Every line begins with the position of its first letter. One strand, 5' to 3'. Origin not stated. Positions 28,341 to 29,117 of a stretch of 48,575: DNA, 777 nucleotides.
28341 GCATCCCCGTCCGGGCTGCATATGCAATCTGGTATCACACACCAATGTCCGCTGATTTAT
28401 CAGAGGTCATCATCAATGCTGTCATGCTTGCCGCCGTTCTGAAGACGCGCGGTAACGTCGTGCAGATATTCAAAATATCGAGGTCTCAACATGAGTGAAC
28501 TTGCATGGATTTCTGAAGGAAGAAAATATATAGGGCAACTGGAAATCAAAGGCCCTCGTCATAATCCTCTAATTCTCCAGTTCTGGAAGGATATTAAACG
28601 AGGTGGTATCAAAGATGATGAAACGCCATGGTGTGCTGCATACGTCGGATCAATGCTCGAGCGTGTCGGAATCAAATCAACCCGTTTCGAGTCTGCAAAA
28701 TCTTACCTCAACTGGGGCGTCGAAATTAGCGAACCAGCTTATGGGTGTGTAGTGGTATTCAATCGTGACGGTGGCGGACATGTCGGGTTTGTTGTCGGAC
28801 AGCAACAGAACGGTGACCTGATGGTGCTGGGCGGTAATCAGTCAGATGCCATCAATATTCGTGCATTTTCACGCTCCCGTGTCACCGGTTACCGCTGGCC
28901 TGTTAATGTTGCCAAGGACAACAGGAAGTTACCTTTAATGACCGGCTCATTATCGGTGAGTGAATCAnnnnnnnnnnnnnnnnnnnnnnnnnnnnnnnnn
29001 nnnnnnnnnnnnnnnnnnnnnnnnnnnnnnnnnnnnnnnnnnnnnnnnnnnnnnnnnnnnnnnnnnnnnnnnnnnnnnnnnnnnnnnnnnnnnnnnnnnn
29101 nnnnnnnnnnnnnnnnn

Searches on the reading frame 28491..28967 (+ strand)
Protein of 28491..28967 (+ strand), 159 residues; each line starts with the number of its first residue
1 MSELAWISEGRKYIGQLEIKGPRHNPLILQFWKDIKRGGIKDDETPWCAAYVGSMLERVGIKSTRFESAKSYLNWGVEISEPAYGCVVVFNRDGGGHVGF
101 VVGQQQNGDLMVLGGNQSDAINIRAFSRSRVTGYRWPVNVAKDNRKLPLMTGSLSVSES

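Call 25: search_protein_families(library=pfam, proteins=[window:28491-28967:+])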
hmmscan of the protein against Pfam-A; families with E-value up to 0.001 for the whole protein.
window:28491-28967:+ (159 aa): 1 family
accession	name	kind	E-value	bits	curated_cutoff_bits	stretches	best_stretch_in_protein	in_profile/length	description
PF05257.22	CHAP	-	2.6e-08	34.7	26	1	42-116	3-81/81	CHAP domain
